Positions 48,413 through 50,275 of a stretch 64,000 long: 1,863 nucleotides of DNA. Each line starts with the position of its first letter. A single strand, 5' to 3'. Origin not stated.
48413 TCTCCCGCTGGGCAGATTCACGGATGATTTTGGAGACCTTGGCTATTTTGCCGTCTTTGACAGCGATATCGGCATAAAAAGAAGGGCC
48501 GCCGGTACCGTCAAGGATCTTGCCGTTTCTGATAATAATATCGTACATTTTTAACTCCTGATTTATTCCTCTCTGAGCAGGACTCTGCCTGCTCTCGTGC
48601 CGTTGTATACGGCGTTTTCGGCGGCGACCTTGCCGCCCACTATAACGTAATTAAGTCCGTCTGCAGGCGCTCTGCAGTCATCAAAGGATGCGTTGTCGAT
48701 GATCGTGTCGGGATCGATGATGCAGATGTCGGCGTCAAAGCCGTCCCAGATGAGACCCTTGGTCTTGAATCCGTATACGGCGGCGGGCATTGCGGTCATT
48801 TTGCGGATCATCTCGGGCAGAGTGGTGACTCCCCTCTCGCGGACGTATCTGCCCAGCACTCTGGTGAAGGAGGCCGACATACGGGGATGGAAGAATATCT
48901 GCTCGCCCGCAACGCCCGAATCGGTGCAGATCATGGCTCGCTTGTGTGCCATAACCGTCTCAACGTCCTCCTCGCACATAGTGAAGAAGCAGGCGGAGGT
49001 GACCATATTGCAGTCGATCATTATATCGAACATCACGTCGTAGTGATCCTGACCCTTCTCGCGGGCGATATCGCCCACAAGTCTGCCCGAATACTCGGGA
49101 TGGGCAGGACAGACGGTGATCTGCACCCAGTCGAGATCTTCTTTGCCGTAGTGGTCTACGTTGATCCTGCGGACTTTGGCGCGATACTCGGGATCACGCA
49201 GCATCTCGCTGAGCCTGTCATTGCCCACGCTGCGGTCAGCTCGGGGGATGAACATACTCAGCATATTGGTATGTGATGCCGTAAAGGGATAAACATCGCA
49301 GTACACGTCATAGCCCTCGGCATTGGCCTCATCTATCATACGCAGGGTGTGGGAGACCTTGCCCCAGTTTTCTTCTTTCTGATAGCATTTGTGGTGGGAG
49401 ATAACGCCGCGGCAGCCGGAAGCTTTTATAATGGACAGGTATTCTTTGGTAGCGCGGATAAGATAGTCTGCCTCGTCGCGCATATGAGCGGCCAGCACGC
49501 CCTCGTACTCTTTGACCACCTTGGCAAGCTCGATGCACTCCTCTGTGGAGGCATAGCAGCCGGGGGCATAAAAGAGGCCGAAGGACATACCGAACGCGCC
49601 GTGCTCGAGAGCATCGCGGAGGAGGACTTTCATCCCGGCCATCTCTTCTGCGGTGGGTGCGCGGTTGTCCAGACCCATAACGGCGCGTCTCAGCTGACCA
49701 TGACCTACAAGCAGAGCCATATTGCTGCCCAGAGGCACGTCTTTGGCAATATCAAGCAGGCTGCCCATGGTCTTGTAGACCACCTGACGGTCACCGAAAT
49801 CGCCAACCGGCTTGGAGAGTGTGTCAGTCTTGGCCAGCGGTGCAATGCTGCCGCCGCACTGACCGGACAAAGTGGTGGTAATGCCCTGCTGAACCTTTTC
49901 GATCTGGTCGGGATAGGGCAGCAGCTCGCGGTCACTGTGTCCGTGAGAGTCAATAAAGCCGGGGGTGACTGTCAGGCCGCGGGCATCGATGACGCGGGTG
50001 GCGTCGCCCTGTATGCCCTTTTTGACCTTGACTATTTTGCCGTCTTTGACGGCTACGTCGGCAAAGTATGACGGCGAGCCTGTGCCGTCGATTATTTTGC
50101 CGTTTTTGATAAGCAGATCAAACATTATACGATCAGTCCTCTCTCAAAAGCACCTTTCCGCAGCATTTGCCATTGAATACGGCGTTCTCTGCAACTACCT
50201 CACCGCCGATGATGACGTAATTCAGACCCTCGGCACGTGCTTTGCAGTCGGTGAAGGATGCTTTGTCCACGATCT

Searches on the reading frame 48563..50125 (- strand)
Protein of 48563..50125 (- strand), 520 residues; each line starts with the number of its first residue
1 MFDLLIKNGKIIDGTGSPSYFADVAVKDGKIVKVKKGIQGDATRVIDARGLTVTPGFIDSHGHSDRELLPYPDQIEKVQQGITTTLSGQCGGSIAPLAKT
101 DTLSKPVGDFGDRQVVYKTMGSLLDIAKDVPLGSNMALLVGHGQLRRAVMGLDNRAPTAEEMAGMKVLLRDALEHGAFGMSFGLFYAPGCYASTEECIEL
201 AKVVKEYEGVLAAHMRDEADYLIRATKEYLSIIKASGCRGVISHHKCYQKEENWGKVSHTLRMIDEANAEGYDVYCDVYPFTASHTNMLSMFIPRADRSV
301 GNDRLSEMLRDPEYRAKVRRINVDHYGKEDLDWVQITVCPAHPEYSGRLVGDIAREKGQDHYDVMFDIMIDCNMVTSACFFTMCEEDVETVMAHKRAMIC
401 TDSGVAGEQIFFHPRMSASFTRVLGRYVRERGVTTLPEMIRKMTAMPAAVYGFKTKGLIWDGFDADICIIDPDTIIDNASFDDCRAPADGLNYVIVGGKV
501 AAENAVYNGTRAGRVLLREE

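Call 53: search_protein_families(library=pfam, max_evalue=0.00001, proteins=[window:48563-50125:-])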
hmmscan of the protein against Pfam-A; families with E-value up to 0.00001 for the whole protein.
window:48563-50125:- (520 aa): 2 families
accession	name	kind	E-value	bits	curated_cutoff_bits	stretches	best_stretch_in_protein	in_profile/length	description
PF07969.17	Amidohydro_3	-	2.5e-25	90.3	29.7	1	44-501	1-471/472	Amidohydrolase family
PF01979.26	Amidohydro_1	-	4.3e-14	53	25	1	395-500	243-344/345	Amidohydrolase family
